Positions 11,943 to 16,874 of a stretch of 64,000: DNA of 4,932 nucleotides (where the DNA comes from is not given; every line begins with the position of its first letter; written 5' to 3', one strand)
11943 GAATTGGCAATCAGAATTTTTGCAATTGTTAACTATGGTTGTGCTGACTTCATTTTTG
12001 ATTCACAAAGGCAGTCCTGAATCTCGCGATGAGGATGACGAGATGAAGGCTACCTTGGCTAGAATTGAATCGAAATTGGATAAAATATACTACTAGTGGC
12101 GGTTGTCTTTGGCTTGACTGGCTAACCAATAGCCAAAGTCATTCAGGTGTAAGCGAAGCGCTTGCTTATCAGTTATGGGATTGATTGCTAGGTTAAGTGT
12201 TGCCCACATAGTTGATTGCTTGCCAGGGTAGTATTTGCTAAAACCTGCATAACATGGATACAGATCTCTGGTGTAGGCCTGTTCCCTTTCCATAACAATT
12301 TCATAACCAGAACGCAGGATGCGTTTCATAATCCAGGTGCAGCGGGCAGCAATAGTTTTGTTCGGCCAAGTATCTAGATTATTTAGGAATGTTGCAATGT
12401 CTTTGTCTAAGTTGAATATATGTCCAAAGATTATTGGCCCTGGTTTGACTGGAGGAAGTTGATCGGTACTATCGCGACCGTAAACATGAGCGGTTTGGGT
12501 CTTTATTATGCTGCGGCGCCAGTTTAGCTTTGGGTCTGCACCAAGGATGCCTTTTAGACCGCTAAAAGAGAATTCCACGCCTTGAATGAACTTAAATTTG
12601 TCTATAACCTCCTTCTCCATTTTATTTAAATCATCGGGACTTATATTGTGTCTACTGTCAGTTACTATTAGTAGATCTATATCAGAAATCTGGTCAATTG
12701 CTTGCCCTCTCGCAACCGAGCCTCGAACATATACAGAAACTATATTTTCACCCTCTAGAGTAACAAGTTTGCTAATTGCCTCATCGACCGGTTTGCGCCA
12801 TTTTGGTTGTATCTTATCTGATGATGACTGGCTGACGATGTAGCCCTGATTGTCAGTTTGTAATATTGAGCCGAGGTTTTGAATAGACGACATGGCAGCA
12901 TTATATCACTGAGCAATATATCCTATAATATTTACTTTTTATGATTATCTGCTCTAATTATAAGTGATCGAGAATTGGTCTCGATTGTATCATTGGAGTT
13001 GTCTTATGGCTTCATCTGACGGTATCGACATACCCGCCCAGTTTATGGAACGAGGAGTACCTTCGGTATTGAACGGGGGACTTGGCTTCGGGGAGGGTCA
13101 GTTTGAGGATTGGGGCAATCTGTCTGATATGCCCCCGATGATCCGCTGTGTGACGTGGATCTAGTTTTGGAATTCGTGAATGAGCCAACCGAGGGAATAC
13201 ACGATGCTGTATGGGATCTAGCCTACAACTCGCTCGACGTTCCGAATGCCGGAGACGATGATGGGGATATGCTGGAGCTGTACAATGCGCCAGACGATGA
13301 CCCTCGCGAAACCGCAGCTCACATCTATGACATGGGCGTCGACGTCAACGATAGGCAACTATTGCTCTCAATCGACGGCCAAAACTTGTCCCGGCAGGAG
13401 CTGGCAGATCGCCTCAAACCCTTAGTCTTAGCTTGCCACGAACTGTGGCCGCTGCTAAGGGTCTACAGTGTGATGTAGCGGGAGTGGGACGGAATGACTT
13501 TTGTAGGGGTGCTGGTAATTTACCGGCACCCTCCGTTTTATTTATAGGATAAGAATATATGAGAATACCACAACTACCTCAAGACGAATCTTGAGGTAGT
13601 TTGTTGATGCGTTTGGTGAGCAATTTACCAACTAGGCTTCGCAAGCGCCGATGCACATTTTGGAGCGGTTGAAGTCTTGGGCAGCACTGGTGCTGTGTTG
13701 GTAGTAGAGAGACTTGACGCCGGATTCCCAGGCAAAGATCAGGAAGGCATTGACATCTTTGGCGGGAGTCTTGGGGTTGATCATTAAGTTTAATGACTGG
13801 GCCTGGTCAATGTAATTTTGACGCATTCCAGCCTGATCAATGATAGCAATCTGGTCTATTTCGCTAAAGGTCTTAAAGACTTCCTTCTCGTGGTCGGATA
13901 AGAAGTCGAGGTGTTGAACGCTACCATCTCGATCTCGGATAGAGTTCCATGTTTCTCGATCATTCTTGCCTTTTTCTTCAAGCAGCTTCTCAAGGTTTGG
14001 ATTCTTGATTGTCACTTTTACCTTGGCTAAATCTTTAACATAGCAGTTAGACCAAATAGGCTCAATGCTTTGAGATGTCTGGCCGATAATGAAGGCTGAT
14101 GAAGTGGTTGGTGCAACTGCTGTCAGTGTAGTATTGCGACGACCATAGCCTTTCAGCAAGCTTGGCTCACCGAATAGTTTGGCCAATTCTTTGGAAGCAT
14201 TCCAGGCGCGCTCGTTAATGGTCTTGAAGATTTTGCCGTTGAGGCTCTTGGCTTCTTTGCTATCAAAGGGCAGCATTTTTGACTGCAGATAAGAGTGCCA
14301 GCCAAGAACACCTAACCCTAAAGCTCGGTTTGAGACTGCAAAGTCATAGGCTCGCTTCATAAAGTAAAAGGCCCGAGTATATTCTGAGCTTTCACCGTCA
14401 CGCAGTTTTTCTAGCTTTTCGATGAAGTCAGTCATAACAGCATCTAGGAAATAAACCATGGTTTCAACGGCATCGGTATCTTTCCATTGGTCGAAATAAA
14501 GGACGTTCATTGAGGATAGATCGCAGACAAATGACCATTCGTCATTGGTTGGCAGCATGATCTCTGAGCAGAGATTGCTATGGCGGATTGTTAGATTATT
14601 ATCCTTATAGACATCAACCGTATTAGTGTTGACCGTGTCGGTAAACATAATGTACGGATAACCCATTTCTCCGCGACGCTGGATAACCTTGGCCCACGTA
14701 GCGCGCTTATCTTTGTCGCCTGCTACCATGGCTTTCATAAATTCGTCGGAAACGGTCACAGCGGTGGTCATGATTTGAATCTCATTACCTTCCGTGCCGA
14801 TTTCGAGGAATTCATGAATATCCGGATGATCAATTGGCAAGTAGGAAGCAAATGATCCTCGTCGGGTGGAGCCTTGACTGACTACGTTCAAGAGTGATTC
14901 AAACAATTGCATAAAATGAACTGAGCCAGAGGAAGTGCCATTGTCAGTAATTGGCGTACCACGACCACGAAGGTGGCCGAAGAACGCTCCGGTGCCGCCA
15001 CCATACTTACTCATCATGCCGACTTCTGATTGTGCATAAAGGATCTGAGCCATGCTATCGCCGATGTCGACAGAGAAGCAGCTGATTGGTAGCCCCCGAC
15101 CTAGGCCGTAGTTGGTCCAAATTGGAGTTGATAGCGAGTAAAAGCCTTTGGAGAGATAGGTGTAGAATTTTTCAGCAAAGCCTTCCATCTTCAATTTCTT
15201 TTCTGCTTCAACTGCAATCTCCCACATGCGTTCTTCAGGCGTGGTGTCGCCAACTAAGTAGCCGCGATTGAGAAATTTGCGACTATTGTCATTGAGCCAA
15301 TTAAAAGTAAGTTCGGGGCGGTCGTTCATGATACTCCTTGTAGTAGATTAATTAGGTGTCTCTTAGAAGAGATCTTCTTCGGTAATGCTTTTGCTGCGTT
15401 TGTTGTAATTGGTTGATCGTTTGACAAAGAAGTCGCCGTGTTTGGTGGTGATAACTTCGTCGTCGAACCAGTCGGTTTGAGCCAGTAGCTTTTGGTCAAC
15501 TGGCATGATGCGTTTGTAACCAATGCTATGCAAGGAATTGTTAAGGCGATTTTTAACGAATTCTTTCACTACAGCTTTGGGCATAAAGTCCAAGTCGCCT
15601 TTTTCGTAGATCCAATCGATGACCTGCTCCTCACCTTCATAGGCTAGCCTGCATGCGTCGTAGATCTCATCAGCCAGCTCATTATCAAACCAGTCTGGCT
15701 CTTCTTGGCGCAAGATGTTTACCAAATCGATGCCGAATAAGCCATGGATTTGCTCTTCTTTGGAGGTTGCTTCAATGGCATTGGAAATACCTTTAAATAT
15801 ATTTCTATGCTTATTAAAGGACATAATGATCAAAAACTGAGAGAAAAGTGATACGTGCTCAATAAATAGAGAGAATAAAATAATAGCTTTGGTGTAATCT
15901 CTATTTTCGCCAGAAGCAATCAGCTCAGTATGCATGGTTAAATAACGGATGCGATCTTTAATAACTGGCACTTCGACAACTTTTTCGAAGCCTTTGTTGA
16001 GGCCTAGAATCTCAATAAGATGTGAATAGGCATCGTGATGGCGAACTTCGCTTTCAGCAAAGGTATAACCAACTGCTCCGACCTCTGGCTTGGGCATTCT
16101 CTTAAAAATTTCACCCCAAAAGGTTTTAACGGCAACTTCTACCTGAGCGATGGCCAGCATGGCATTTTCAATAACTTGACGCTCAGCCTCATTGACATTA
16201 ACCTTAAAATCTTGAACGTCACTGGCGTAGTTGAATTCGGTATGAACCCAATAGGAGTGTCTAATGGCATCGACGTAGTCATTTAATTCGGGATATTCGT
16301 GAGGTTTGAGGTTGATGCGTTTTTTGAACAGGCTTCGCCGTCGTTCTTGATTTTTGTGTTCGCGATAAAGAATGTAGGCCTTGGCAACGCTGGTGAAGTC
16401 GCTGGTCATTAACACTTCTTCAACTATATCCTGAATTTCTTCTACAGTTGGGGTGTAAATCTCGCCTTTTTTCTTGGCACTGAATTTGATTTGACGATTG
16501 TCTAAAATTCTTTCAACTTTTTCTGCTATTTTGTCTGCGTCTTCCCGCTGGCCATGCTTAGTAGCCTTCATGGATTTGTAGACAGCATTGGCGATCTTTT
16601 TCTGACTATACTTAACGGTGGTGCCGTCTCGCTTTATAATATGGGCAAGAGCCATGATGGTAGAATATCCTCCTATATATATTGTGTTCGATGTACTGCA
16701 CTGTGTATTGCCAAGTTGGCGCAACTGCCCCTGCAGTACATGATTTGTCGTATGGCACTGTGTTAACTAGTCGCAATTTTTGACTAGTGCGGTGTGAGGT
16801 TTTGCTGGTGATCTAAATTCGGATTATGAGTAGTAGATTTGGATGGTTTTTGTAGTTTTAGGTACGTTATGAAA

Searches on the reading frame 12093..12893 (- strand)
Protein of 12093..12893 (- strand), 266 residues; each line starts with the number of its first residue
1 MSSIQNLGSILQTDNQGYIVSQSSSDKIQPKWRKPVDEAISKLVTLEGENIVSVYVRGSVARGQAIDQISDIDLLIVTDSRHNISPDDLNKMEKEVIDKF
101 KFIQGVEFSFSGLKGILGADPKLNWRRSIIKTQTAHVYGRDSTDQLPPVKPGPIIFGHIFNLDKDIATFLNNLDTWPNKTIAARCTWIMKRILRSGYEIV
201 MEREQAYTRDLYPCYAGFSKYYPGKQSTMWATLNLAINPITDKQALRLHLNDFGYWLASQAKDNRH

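Call 82: search_protein_families(library=pfam, proteins=[window:12093-12893:-], max_evalue=0.001)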
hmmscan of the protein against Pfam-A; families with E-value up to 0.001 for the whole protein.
window:12093-12893:- (266 aa): 2 families
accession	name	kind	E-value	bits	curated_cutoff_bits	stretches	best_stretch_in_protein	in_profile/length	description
PF01909.29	NTP_transf_2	-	1.7e-07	31.9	21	1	41-96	6-61/93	Nucleotidyltransferase domain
PF18765.7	Polbeta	-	0.00016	22.2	26.9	1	49-98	11-57/93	Polymerase beta, Nucleotidyltransferase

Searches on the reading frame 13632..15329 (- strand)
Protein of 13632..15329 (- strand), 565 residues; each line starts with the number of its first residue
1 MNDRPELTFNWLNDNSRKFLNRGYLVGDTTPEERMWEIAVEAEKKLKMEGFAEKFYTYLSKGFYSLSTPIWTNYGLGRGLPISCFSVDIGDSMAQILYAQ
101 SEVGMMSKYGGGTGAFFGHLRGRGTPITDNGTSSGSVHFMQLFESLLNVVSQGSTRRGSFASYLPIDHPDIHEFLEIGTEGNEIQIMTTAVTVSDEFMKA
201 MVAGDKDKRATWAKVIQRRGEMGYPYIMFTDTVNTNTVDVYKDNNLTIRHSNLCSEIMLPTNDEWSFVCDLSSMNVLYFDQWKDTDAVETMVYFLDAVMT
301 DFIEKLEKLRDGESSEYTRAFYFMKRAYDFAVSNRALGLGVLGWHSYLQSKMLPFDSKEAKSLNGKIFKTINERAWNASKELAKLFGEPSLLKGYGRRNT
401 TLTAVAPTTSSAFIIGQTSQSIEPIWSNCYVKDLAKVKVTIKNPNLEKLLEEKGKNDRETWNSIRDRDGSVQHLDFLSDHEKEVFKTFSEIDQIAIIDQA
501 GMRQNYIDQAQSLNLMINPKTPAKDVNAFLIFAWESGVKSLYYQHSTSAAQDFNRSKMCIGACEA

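Call 17: search_protein_families(library=ncbifam, proteins=[window:13632-15329:-], max_evalue=0.00001)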
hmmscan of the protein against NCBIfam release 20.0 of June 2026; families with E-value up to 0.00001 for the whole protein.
window:13632-15329:- (565 aa): 20 families
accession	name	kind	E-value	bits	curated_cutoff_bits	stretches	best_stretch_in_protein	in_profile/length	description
TIGR02510.1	NrdE-prime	equivalog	3.3e-223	742.2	602.25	1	8-565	14-560/560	ribonucleoside-diphosphate reductase subunit alpha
NF006577.0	PRK09102.1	equivalog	7.9e-208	691.5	620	1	9-554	22-577/604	ribonucleoside-diphosphate reductase subunit alpha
TIGR02506.1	NrdE_NrdA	equivalog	3.5e-106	356.1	341.05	3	393-546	461-615/616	ribonucleoside-diphosphate reductase subunit alpha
TIGR02504.1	NrdJ_Z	equivalog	1.6e-72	244.9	399.95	2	40-386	34-401/606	adenosylcobalamin-dependent ribonucleoside-diphosphate reductase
NF005544.0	PRK07207.1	equivalog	2.9e-63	214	965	3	393-551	759-915/965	ribonucleoside-diphosphate reductase subunit alpha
NF006417.0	PRK08665.1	equivalog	1.1e-61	209.1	961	1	43-541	56-560/759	vitamin B12-dependent ribonucleotide reductase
NF009029.0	PRK12365.1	equivalog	2e-53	181.7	1350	3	390-550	839-997/1046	ribonucleoside-diphosphate reductase subunit alpha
NF006665.0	PRK09209.1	equivalog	3.7e-52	177.6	1057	3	31-202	181-360/761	ribonucleoside-diphosphate reductase subunit alpha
NF005101.0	PRK06539.1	equivalog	1.2e-51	175.7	988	3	396-547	613-761/822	ribonucleoside-diphosphate reductase subunit alpha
TIGR04170.1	RNR_1b_NrdE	exception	5.1e-48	163.8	750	3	52-188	131-271/698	class 1b ribonucleoside-diphosphate reductase subunit alpha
NF005010.0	PRK06406.1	subfamily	7.4e-48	163.4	1125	1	42-541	210-712/771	vitamin B12-dependent ribonucleotide reductase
NF005483.0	PRK07088.1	equivalog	4e-46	157.5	1214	3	33-202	185-362/764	ribonucleoside-diphosphate reductase subunit alpha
NF009028.0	PRK12364.1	equivalog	1.7e-45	155.3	1377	3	43-182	276-415/842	ribonucleoside-diphosphate reductase subunit alpha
NF006279.0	PRK08447.1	equivalog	7.3e-43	147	1082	2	42-202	174-339/789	ribonucleoside-diphosphate reductase subunit alpha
NF005122.0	PRK06556.1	equivalog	6.2e-36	123.5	859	2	51-179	127-257/960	vitamin B12-dependent ribonucleotide reductase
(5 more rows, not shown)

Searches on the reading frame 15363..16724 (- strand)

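Call 17: search_protein_families(library=ncbifam, proteins=[window:15363-16724:-], max_evalue=0.00001)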
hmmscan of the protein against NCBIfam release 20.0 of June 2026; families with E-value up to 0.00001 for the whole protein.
window:15363-16724:- (453 aa): 15 families
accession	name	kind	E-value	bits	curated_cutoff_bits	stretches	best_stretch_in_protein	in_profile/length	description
NF007186.0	PRK09614.1-5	equivalog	6.2e-43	147.1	237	1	129-452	4-321/328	ribonucleotide-diphosphate reductase subunit beta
NF009398.0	PRK12759.1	equivalog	2.4e-26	92.7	649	1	138-441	99-396/410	bifunctional gluaredoxin/ribonucleoside-diphosphate reductase subunit beta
NF007184.0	PRK09614.1-3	equivalog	4.9e-23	82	310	1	124-447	16-343/346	ribonucleotide-diphosphate reductase subunit beta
NF005010.0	PRK06406.1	subfamily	2e-21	75.9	1125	1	27-130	5-101/771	vitamin B12-dependent ribonucleotide reductase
NF005550.0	PRK07209.1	equivalog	2.8e-20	72.6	309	1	148-442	75-376/383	ribonucleotide-diphosphate reductase subunit beta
NF005544.0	PRK07207.1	equivalog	4.1e-18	64.6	965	1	24-136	31-142/965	ribonucleoside-diphosphate reductase subunit alpha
NF006126.0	PRK08270.1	equivalog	9.8e-17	60.4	548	1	27-131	3-95/684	ribonucleoside triphosphate reductase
NF005497.0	PRK07111.1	equivalog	2.1e-16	59.5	764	1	27-130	3-97/746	anaerobic ribonucleoside triphosphate reductase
NF009028.0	PRK12364.1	equivalog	7.7e-16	57.2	1377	1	28-199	2-161/842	ribonucleoside-diphosphate reductase subunit alpha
NF009029.0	PRK12365.1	equivalog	1.7e-13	49.5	1350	1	28-129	119-219/1046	ribonucleoside-diphosphate reductase subunit alpha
NF006207.0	PRK08332.1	equivalog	2.4e-11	41.6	2400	1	24-138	1-103/1684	vitamin B12-dependent ribonucleotide reductase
TIGR04171.1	RNR_1b_NrdF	exception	2.6e-11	43.3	355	1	155-451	22-312/316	class 1b ribonucleoside-diphosphate reductase subunit beta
NF006732.0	PRK09263.1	equivalog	3.6e-11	42.2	657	1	28-131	4-95/712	anaerobic ribonucleoside-triphosphate reductase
NF007183.0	PRK09614.1-2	subfamily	3.8e-08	32.7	320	1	157-450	29-321/327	ribonucleotide-diphosphate reductase subunit beta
NF007185.0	PRK09614.1-4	equivalog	5.9e-07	29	525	1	154-410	25-273/320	ribonucleotide-diphosphate reductase subunit beta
